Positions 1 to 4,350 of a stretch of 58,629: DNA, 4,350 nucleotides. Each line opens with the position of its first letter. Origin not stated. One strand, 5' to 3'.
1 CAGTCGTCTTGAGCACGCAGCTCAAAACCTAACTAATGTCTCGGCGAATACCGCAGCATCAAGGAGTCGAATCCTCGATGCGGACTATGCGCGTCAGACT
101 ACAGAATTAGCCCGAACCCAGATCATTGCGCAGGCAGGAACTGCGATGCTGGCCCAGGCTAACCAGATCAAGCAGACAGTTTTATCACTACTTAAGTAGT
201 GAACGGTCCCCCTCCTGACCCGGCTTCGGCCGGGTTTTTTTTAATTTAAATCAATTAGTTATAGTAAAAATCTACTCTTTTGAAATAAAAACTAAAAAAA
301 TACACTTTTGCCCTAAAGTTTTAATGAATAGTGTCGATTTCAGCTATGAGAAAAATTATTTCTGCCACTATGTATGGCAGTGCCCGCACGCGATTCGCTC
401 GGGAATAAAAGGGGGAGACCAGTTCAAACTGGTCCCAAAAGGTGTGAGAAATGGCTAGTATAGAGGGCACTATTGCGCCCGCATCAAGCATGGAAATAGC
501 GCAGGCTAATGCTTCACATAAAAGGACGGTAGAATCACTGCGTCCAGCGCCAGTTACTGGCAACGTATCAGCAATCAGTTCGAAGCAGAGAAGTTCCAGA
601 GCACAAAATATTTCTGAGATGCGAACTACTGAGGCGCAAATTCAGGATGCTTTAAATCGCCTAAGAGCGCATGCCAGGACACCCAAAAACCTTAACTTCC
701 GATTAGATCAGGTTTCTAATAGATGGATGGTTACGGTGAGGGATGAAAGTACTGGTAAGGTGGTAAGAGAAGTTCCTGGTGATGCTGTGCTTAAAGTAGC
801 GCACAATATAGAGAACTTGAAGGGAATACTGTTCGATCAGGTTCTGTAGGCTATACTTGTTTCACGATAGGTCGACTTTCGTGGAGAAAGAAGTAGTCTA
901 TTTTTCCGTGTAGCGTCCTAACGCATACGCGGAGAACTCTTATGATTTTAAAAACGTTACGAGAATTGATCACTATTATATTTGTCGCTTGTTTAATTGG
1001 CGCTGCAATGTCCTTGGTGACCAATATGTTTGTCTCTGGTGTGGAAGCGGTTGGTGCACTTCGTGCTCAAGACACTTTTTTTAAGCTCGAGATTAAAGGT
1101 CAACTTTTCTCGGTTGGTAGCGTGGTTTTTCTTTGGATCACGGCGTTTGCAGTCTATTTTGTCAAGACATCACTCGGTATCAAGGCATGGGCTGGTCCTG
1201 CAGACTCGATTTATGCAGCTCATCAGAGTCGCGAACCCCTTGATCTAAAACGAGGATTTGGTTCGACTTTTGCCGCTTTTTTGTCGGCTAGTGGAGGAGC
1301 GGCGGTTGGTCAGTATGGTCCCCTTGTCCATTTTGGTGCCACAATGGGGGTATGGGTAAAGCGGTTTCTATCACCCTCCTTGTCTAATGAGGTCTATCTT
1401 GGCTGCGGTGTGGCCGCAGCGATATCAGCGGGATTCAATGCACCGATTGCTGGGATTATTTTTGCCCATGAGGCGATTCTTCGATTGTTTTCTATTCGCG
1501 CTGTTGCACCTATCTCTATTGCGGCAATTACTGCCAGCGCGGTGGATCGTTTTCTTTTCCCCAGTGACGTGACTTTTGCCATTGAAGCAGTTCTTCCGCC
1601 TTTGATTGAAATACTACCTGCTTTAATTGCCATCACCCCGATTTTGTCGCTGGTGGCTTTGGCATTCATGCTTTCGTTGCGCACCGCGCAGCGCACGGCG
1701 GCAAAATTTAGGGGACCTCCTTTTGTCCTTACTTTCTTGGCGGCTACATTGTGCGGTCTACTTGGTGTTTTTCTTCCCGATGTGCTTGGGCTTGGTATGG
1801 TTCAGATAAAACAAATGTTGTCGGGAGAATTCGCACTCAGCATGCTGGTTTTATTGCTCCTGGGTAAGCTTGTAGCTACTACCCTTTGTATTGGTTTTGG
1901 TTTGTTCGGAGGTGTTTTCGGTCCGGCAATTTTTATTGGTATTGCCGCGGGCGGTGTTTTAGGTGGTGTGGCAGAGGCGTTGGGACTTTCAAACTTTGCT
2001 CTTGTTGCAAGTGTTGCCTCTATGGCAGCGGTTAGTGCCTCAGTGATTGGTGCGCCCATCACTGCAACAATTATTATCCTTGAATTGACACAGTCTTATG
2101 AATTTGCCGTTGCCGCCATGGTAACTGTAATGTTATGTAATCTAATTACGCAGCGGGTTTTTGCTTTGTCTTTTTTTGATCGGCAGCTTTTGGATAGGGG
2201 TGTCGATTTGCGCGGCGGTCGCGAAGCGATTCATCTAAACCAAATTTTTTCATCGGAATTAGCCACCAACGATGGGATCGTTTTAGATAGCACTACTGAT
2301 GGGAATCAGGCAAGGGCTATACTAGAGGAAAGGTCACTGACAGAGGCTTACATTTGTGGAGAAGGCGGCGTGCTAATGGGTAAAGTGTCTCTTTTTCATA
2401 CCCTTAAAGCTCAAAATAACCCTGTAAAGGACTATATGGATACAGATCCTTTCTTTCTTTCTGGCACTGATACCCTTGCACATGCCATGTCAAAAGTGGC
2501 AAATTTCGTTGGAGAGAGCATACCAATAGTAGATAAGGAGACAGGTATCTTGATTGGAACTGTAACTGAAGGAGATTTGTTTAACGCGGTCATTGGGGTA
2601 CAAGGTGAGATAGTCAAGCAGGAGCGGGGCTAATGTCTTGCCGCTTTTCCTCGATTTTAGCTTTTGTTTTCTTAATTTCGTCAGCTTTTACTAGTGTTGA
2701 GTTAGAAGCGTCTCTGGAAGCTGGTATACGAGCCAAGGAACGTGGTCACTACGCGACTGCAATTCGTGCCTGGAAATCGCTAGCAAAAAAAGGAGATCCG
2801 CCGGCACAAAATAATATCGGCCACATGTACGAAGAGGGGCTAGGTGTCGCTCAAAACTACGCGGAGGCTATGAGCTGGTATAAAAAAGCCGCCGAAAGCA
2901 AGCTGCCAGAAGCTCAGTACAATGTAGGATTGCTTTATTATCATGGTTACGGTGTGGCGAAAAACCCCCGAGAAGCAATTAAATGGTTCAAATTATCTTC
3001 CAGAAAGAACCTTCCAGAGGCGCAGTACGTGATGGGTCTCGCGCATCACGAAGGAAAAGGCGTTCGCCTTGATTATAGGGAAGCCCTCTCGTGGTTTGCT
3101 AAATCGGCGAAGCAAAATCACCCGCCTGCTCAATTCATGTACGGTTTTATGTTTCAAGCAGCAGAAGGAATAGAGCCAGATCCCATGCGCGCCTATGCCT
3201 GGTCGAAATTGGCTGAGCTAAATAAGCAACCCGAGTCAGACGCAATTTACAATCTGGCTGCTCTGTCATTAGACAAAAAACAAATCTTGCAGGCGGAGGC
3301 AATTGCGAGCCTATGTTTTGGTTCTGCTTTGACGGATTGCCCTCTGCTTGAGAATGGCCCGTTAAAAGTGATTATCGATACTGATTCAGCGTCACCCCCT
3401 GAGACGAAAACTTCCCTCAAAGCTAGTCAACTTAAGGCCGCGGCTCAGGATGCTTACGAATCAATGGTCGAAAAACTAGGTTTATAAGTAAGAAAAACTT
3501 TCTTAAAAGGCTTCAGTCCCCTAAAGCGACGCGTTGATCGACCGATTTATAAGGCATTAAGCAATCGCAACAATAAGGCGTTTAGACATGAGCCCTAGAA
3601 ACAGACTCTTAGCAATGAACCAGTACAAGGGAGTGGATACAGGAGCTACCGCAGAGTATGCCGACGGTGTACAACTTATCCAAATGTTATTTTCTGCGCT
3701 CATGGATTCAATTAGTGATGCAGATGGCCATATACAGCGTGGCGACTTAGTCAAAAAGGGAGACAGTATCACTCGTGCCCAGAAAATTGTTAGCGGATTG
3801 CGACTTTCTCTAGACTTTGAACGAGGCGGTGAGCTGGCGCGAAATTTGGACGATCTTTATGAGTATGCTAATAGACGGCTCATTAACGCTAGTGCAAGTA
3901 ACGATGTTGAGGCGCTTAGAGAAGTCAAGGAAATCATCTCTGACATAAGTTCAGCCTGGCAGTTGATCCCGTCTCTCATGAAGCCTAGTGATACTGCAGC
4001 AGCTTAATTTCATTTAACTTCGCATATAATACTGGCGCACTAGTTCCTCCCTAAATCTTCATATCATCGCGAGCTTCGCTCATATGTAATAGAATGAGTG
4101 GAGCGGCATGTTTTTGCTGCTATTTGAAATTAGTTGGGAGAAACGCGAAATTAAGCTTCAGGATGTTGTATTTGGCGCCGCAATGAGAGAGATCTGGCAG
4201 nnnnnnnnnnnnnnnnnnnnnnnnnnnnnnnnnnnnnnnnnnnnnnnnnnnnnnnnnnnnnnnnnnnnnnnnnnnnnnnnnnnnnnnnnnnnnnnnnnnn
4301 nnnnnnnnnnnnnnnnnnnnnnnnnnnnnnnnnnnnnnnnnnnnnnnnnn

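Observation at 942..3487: ClC channel apparently lacking both transport glutamates, coupled to a Sel1-repeat (MotX-like?) protein in the slot where fliD normally sits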

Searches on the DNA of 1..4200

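Call 88: search_rna_families(source=window, start=1, end=4200, threshold=evalue, max_evalue=1)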
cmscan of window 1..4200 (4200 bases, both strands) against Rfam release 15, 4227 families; matches with E-value up to 1: 2.
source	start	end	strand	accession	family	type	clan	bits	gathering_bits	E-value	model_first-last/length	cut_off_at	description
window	178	242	+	RF02784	SorX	Gene; sRNA;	-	25.9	46.6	0.0034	1-73/73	no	Singlet oxygen resistance RNA X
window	433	570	-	RF01515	Afu_514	Gene; snRNA; snoRNA; CD-box;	-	21.8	39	0.54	1-106/106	no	A. fumigatus snoRNA Afu_514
